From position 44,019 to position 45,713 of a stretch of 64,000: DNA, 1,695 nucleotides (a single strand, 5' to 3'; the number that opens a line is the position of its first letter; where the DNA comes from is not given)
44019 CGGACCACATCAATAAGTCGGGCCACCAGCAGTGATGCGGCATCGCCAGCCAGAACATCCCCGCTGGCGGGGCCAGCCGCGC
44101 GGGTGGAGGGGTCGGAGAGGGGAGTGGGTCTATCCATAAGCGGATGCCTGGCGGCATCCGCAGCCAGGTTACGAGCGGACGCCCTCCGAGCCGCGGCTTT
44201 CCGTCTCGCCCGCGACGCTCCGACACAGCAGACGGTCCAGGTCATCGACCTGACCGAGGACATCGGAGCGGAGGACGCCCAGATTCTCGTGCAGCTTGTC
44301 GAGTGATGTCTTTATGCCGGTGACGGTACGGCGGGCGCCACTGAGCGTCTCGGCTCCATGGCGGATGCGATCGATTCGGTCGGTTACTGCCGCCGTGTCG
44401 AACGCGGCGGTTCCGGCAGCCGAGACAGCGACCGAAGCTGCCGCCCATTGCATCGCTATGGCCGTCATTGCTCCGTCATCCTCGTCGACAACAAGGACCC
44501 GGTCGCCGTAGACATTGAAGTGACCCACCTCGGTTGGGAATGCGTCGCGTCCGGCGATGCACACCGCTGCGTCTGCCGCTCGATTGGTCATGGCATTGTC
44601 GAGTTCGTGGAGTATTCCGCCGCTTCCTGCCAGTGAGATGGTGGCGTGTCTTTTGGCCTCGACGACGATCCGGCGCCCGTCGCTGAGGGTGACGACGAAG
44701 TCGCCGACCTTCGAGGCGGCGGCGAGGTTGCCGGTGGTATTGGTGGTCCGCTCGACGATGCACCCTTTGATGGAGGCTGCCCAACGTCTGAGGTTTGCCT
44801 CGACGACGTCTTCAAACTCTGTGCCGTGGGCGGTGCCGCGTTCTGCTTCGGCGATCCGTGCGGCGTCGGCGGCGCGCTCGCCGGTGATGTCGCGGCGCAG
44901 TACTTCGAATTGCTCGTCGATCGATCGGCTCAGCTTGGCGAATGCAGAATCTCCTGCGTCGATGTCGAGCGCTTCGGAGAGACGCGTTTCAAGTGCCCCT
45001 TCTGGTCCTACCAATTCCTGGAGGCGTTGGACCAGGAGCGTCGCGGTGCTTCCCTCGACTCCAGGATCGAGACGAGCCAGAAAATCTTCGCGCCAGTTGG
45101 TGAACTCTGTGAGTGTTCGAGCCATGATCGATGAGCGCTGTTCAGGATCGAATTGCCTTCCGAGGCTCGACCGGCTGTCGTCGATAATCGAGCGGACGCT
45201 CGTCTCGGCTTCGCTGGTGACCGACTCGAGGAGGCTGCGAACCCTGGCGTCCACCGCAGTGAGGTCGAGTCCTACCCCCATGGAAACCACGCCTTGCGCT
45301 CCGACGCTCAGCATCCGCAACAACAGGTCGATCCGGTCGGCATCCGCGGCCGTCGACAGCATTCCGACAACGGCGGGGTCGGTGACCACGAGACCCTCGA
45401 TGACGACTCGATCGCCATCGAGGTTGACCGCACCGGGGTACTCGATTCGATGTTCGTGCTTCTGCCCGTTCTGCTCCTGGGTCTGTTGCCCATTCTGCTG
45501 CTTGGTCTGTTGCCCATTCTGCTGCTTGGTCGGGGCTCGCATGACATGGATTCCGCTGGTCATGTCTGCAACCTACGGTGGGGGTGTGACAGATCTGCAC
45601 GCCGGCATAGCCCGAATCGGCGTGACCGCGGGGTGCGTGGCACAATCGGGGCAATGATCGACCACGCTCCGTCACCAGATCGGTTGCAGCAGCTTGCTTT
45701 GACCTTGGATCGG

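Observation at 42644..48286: Uncharacterised five-gene locus: Cas4-like nuclease, REase-like coiled-coil protein with HD-GYP, and divergent paired GTPases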

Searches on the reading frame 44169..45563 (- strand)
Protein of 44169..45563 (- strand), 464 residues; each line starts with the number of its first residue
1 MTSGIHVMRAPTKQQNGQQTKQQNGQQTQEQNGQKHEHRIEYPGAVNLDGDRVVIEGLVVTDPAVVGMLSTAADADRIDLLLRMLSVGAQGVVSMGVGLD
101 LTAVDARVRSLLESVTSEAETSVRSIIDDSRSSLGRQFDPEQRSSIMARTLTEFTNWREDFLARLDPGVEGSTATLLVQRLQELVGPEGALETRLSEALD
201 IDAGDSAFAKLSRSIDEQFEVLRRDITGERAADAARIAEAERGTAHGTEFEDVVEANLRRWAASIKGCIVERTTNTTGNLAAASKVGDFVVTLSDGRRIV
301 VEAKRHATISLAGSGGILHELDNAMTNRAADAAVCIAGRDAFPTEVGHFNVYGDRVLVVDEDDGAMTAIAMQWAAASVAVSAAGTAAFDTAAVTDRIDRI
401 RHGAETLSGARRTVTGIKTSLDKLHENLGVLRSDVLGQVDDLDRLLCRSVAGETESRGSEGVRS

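Call 9: search_protein_families(library=pfam, proteins=[window:44169-45563:-], max_evalue=0.1)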
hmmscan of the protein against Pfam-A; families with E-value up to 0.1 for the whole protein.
window:44169-45563:- (464 aa): 0 families

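Call 10: search_protein_families(library=ncbifam, proteins=[window:44169-45563:-], max_evalue=0.1)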
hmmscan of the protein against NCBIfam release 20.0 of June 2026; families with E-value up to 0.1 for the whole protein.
window:44169-45563:- (464 aa): 2 families
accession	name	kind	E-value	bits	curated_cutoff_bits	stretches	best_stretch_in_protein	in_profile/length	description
TIGR04353.1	PqqD_rel_X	equivalog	0.044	14.7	35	0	172-216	20-65/74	HPr-rel-A system PqqD family peptide chaperone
NF052344.1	slr1601_fam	subfamily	0.047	13.8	70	0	112-154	39-80/91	slr1601 family putative cell division protein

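Call 11: search_protein_families(library=padloc, proteins=[window:44169-45563:-], max_evalue=0.1)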
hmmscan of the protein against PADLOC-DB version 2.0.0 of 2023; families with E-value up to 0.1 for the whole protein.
window:44169-45563:- (464 aa): 0 families

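Call 13: find_homologous_proteins(query=window:44169-45563:-)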
Query window:44169-45563:- (464 aa): 79 proteins with E <= 0.001 among 8000 candidates.
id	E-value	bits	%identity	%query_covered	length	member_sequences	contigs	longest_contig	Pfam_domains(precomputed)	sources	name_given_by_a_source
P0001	1.1e-275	932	95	100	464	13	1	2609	-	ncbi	-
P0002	3.6e-232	789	83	99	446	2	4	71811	-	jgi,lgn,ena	-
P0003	7.6e-230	781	83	99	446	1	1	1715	-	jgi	-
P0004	1.4e-229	780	84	99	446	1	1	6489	-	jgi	jgi:hypothetical protein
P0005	2.6e-204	697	90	80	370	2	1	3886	-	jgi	jgi:hypothetical protein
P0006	3.8e-182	624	66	100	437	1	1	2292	-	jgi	-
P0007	2.1e-176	605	70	89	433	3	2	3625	-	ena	-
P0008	3.0e-176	605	67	97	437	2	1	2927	-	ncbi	-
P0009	6.1e-174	597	65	99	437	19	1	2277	-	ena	-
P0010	7.5e-172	590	69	91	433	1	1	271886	-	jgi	jgi:hypothetical protein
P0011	1.8e-171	589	65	97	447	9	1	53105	-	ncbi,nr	ncbi:MAG: hypothetical protein IH941_00270 [Acidobacteria bacterium]|nr:hypothetical protein [Acidob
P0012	3.2e-163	562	65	90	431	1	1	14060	-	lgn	-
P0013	5.4e-157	541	71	80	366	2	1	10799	-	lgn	-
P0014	3.1e-154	532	62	91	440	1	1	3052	-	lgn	-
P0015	3.7e-154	532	62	89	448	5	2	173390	-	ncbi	ncbi:MAG: hypothetical protein V3V29_07770 [Acidimicrobiia bacterium]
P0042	5.6e-107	376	52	84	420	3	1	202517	-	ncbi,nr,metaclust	ncbi:MAG: hypothetical protein A2Z12_06670 [Actinobacteria bacterium RBG_16_68_21]|nr:MAG: hypotheti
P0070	1.8e-84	302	43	84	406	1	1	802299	-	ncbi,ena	-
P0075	1.4e-72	263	40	91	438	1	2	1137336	-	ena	-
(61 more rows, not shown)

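Call 15: find_encoding_contigs(protein=P0075, flank=8000, max_places=2)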
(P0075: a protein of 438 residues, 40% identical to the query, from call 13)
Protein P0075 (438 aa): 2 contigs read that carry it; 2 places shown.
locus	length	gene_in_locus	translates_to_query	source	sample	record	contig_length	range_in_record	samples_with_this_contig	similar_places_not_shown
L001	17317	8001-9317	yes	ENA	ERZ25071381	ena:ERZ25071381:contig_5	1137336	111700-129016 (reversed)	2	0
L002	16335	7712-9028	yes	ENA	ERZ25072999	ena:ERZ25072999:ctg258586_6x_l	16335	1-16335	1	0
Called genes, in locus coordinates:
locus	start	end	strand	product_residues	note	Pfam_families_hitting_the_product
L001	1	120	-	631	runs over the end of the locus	PF00353:HemolysinCabind, PF10462:Peptidase_M66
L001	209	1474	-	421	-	PF01520:Amidase_3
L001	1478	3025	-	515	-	PF00171:Aldedh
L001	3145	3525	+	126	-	PF00072:Response_reg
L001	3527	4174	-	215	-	PF00156:Pribosyltran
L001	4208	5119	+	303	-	PF00781:DAGK_cat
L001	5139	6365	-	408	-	PF00350:Dynamin_N (faint), PF01926:MMR_HSR1 (weak), PF03193:RsgA_GTPase (faint)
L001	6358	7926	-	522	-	-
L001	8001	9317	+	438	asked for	-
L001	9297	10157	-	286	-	PF02585:PIG-L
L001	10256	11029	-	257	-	PF12705:PDDEXK_1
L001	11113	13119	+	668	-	PF12229:PG_binding_4 (weak), PF04294:VanW, PF07501:G5 (weak), PF03793:PASTA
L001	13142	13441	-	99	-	-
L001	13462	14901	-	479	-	PF00224:PK, PF02887:PK_C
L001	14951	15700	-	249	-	PF00005:ABC_tran, PF02463:SMC_N (weak), PF13304:AAA_21 (faint)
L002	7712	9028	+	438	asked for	-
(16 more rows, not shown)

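Call 16: find_encoding_contigs(protein=P0070, flank=8000, max_places=2)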
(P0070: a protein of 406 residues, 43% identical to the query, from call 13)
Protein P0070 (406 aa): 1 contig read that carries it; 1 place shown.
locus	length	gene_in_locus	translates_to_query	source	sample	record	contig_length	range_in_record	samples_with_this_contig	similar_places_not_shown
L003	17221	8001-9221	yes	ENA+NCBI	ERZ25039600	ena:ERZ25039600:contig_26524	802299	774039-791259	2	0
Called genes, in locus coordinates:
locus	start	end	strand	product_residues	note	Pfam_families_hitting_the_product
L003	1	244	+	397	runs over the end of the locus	PF00155:Aminotran_1_2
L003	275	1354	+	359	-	PF08240:ADH_N, PF16912:Glu_dehyd_C (weak), PF00107:ADH_zinc_N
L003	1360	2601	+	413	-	PF07690:MFS_1, PF12832:MFS_1_like, PF11700:ATG22, PF07690:MFS_1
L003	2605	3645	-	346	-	PF03747:ADP_ribosyl_GH (weak)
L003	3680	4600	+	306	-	PF00781:DAGK_cat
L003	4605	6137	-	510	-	PF00350:Dynamin_N (faint), PF01926:MMR_HSR1 (weak)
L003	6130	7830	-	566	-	PF00350:Dynamin_N (weak), PF01926:MMR_HSR1 (weak)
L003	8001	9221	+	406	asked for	-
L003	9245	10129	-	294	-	PF01073:3Beta_HSD (faint), PF01370:Epimerase, PF13460:NAD_binding_10 (weak), PF08338:DUF1731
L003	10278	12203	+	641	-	PF12229:PG_binding_4 (weak), PF04294:VanW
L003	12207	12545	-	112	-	-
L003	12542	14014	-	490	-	PF00224:PK, PF02887:PK_C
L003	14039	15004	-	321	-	-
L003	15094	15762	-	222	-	PF00702:Hydrolase, PF13419:HAD_2, PF13242:Hydrolase_like (weak)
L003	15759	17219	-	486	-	PF02934:GatB_N, PF02637:GatB_Yqey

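Call 17: find_encoding_contigs(protein=P0042, flank=8000, max_places=2)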
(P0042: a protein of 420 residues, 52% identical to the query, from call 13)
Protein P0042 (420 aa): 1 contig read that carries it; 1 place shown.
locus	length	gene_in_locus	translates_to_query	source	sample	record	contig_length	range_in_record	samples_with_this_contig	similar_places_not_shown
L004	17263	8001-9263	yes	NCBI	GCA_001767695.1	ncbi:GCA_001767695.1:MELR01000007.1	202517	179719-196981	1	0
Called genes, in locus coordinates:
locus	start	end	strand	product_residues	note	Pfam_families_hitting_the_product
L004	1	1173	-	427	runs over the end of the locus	PF07690:MFS_1, PF11700:ATG22, PF12832:MFS_1_like, PF07690:MFS_1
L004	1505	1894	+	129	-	PF09996:DUF2237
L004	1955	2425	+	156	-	PF12867:DinB_2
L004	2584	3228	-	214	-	PF00156:Pribosyltran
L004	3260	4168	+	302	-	PF00781:DAGK_cat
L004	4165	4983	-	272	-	PF01008:IF-2B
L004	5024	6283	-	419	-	PF01926:MMR_HSR1 (faint)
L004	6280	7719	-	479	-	PF00350:Dynamin_N (faint)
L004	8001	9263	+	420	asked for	-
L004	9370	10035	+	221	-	PF08668:HDOD (weak), PF13487:HD_5, PF01966:HD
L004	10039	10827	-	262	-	PF12705:PDDEXK_1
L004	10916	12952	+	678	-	PF12229:PG_binding_4 (faint), PF04294:VanW, PF03793:PASTA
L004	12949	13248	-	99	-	-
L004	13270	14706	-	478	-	PF00224:PK, PF02887:PK_C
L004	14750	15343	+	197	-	PF01983:CofC, PF12804:NTP_transf_3, PF09837:DUF2064 (weak)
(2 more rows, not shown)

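Call 22: find_related_loci(query=A1, collection=genome_contigs, flank=10000)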
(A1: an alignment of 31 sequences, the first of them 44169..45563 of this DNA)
Query A1 (464 aa) in genome_contigs; peptide patterns used: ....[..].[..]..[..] (x = any residue, [..] = any of these).
313 stretches matched a pattern; 56 encode a relative of the query (tblastn E <= 1e-3); 56 distinct loci.
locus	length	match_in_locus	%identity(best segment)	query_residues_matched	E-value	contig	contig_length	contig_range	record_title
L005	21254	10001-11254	70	43-464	0e+0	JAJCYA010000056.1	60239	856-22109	MAG: Acidimicrobiia bacterium isolate OFTM344 OFTM344_55, whole genome shotgun sequence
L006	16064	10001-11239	62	45-457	4e-151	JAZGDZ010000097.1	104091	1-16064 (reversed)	MAG: Acidimicrobiia bacterium isolate SCS3bin.8 SCS3bin.8_97, whole genome shotgun sequence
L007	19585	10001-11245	51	38-446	3e-120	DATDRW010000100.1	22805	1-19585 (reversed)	MAG TPA_asm: Acidimicrobiia bacterium isolate SMAG_U7987 k141_1563000, whole genome shotgun sequence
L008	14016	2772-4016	52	38-452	6e-118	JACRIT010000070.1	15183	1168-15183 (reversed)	MAG: Acidimicrobiia bacterium isolate NC_groundwater_1810_Pr3_B-0.1um_69_14 SR-2_scaffold_141_2855894, whole genome shot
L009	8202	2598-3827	49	38-446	1e-115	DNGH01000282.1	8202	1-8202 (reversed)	MAG TPA_asm: Actinomycetota bacterium isolate UBA11373 contig_1939, whole genome shotgun sequence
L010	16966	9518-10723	48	46-446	1e-111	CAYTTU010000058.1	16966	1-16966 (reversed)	MAG TPA_asm: uncultured Acidimicrobiia bacterium isolate binchicken_co31_379 genome assembly, contig: k141_864761, whole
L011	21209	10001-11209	48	46-451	4e-107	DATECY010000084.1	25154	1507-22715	MAG TPA_asm: Acidimicrobiia bacterium isolate SMAG_U8284 k141_3432862, whole genome shotgun sequence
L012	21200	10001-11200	46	46-444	7e-105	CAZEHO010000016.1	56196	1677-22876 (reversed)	MAG TPA_asm: uncultured Acidimicrobiia bacterium isolate SRP167671_co1_189 genome assembly, contig: NODE_593_length_5619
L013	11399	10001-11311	44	1-442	5e-103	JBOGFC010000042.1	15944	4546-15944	MAG: Acidimicrobiia bacterium isolate M3-B2_metabat2.bin.49 k127_981506, whole genome shotgun sequence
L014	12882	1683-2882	45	46-444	1e-101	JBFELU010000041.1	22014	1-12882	MAG: Acidimicrobiia bacterium isolate Mix_mud02.2020.12.59 k141_1349309_length_22014_cov_13.1937, whole genome shotgun s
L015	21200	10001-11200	46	46-444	3e-105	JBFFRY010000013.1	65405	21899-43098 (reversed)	MAG: Acidimicrobiia bacterium isolate Mix_mud21.2022.07.23 k141_1632684_length_65405_cov_16.6216, whole genome shotgun s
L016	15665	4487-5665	45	49-446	7e-95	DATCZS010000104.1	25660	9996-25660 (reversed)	MAG TPA_asm: Acidimicrobiia bacterium isolate SMAG_U76 k141_25804, whole genome shotgun sequence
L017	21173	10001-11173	43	46-441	2e-94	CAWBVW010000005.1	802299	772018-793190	MAG: uncultured bacterium isolate MFD09779.bin.1.214 genome assembly, contig: contig_26524, whole genome shotgun sequenc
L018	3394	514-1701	45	43-441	2e-95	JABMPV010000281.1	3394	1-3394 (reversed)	MAG: bacterium isolate bin.66 k141_3834506, whole genome shotgun sequence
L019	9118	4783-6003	47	41-451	1e-92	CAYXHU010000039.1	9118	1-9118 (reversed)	MAG TPA_asm: uncultured Acidimicrobiia bacterium isolate binchicken_co334_108 genome assembly, contig: NODE_14299_length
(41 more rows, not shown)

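Call 26: predict_structure(alignment_id=A1)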
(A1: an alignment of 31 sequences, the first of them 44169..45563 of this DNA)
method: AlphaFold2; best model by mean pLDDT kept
length: 464 residues; sequences in the alignment: 31
mean_pLDDT: 77.6   pTM: 0.47
mean pLDDT of the five models: 77.6, 75.7, 75.1, 73.6, 71.8
residues with pLDDT >= 90: 120; 70-90: 242; 50-70: 48; < 50: 54
segments of 3 or more residues with pLDDT < 50: 8-43, 96-99, 453-464
pLDDT, mean of each block of 10 residues (from residue 1): 51 38 38 37 70 86 92 91 83 57 71 81 80 74 73 77 64 71 79 80 80 83 78 72 73 95 94 85 79 96 87 89 94 93 86 94 91 93 73 84 84 85 90 92 78 44 37
secondary structure, 60 per line:
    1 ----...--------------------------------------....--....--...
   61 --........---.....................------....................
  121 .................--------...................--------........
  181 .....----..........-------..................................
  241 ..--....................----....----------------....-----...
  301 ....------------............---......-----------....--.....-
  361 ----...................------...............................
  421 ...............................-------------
elements in order: E5-7 E46-49 E52-55 E58-60 H63-70 H74-94 H101-137 H146-164 H173-185 H190-199 H207-242 H245-264 E269-272 E289-292 E298-304 H317-328 E332-337 E349-352 E355-359 H365-383 H390-451

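Call 30: search_solved_structures(query=A1, max_evalue=10)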
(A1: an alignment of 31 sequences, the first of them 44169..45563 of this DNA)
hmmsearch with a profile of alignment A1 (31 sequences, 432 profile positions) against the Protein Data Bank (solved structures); distinct sequences matched with E-value up to 10: 13.
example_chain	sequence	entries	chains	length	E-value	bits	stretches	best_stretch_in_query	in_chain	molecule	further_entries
6gaj_A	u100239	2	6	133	0.0087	18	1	365-422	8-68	Outer capsid protein sigma-1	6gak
6gao_A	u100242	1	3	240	0.033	16.1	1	365-422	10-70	Outer capsid protein sigma-1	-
5cj1_A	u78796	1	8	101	0.1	14.5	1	365-424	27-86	Gp7-MYH7-(1526-1571) chimera protein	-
8qae_A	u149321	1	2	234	0.11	14.3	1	351-416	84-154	sc-apCC-6-SLLA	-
2l7n_A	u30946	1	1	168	0.15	13.9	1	36-126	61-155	Talin-1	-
2wz7_A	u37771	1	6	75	0.39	12.5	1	369-419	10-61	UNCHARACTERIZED PROTEIN YBGF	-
2xdj_A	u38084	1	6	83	0.51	12.2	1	369-419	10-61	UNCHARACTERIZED PROTEIN YBGF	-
2wpr_A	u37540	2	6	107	0.69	11.7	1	358-423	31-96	TRIMERIC AUTOTRANSPORTER ADHESIN FRAGMENT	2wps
4uo0_B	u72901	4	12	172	0.75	11.6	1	357-425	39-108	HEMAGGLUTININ | H3 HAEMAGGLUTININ HA2 CHAIN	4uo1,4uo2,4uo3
5zuv_A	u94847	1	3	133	0.96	11.3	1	369-420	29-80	Spike glycoprotein,Spike glycoprotein,inhibitor EK1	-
5w42_B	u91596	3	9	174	0.99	11.2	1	357-425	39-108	Hemagglutinin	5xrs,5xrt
7zr2_A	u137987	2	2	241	1.2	11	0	385-423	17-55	Spike protein S2',Chimeric protein mimic of SARS-CoV-2 Spike HR1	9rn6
2xzr_A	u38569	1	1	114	1.6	10.5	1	356-415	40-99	IMMUNOGLOBULIN-BINDING PROTEIN EIBD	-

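Call 31: fold_search(model_id=the predicted structure, library=pdb)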
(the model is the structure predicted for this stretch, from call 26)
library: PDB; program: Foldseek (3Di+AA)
matches with E <= 10: 274; with E <= 0.001: 0
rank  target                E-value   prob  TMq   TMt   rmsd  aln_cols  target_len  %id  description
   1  5gke_A                1.0e-02  0.99  0.15  0.27   4.5        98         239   13  Structure of EndoMS-dsDNA1 complex (released 2016-11-02)
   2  1wtd_B                2.4e-02  0.57  0.14  0.22  16.5       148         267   11  Crystal structure of type II restrcition endonuclease, EcoO109I DNA-free form (released 2004-12-14)
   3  6ut7_G                3.8e-02  0.99  0.19  0.21   3.9       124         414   17  Fitted model for the tetradecameric assembly of Thermococcus gammatolerans McrB AAA+ hexamers with bound McrC (released 2020-10-21)
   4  2wj0_B                3.8e-02  0.92  0.16  0.47   5.2       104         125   18  Crystal structures of Holliday junction resolvases from Archaeoglobus fulgidus bound to DNA substrate (released 2009-05-26)
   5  1wte_MODEL_1_A        5.2e-02  0.30  0.17  0.26  23.9       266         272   13  Crystal structure of type II restrcition endonuclease, EcoO109I complexed with cognate DNA (released 2004-12-14)
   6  2vld_B                7.6e-02  0.77  0.14  0.25   4.9        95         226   14  crystal structure of a repair endonuclease from Pyrococcus abyssi (released 2009-05-19)
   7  2vld_A                8.0e-02  0.63  0.13  0.23   4.7       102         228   13  crystal structure of a repair endonuclease from Pyrococcus abyssi (released 2009-05-19)
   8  2gb7_A                1.0e-01  0.38  0.18  0.27  19.2       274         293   13  Metal-depleted Ecl18kI in complex with uncleaved, modified DNA (released 2006-06-20)
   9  5gkj_A                1.2e-01  0.44  0.09  0.18   4.1        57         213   18  Structure of EndoMS in apo form (released 2016-11-02)
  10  8q3z_A                1.6e-01  0.54  0.18  0.19   7.1       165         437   13  Crystal structure of cA4-bound Can2 from Thermoanaerobacter brockii (released 2023-11-22)
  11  9bgk_F                1.6e-01  0.54  0.18  0.08   5.2       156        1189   13  Structure of V.cholera DdmDE (2D:1E) in complex with DNA (released 2024-10-23)
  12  4dap                  1.8e-01  0.25  0.14  0.25   9.1       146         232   12  The structure of Escherichia coli SfsA (released 2013-08-14)
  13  8q41_B                1.9e-01  0.51  0.18  0.20   7.0       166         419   13  Crystal structure of Can2 (E341A) bound to cA4 and TTTAAA ssDNA (released 2023-11-22)
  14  2fqz_A                2.5e-01  0.35  0.18  0.27  14.3       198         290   14  Metal-depleted Ecl18kI in complex with uncleaved DNA (released 2006-06-20)
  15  9va7_A                2.5e-01  0.33  0.10  0.12   7.9       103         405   12  Crystal structure of legionella effector Lem17 in complex with IP6 (released 2026-01-21)
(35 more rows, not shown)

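Call 32: search_dna_similar(query=window:44169-45563:-, collection=plasmids, mode=protein, max_evalue=0.01)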
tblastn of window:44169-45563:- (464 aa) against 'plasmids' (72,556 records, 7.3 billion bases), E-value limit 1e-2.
Records with a match: 3; places in all: 3; records where one place covers at least 80% of the query: 1.
Best place of each record, by identity: <60% 3.
By first word of the organism name: Halosegnis 1; Salinigranum 1; Haloferax 1.
By predicted mobility (MOB-suite, as given by PLSDB): non-mobilizable 3.
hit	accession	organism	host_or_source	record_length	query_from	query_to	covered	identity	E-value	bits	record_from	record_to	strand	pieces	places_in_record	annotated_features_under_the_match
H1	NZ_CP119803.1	Halosegnis marinus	cell culture,coastal saline-alkali land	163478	52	451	86%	23.2%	5e-5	54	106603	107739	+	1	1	hypothetical protein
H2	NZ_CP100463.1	Salinigranum marinum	cell culture,Saline soil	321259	52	359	66%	26.4%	6e-6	57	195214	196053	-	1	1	hypothetical protein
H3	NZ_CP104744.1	Haloferax lucentense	-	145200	176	363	41%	32.5%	1e-5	56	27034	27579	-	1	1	hypothetical protein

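Call 34: get_annotated_region(hit=H1, flank=8000)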
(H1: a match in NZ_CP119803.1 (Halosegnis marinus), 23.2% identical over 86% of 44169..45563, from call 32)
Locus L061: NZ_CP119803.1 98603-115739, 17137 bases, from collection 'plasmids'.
description: Halosegnis marinus strain DT85 plasmid unnamed, complete sequence
organism: Halosegnis marinus (NCBI taxid 3034023)
taxonomy: Archaea; Euryarchaeota; Halobacteria; Halobacteriales; Haloarculaceae; Halosegnis; Halosegnis marinus
host: -; source: cell culture,coastal saline-alkali land; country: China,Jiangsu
typing (MOB-suite, as given by PLSDB): non-mobilizable
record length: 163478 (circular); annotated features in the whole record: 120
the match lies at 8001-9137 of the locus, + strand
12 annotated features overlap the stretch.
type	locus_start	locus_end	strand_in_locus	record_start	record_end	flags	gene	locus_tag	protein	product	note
CDS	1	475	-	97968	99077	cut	-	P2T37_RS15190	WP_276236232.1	hypothetical protein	-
CDS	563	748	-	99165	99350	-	-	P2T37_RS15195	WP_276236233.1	exodeoxyribonuclease VII small subunit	-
CDS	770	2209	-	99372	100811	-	xseA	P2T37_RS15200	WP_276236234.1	exodeoxyribonuclease VII large subunit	GO:0006308 - DNA catabolic process [Evidence IEA]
CDS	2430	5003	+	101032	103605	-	-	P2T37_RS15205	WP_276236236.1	PD-(D/E)XK nuclease family protein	-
CDS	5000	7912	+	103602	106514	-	-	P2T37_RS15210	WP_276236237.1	ATP-dependent DNA helicase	-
CDS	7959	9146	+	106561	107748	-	-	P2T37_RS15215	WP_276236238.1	hypothetical protein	-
CDS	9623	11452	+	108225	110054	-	-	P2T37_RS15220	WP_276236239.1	pentapeptide repeat-containing protein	-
CDS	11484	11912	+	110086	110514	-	-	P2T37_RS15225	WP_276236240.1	HD domain-containing protein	-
CDS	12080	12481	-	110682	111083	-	-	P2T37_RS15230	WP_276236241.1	hypothetical protein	-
CDS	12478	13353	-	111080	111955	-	-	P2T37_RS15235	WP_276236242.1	ParA family protein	-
CDS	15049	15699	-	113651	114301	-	-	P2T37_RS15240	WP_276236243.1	hypothetical protein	-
CDS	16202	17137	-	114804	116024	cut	-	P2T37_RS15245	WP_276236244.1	orc1/cdc6 family replication initiation protein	-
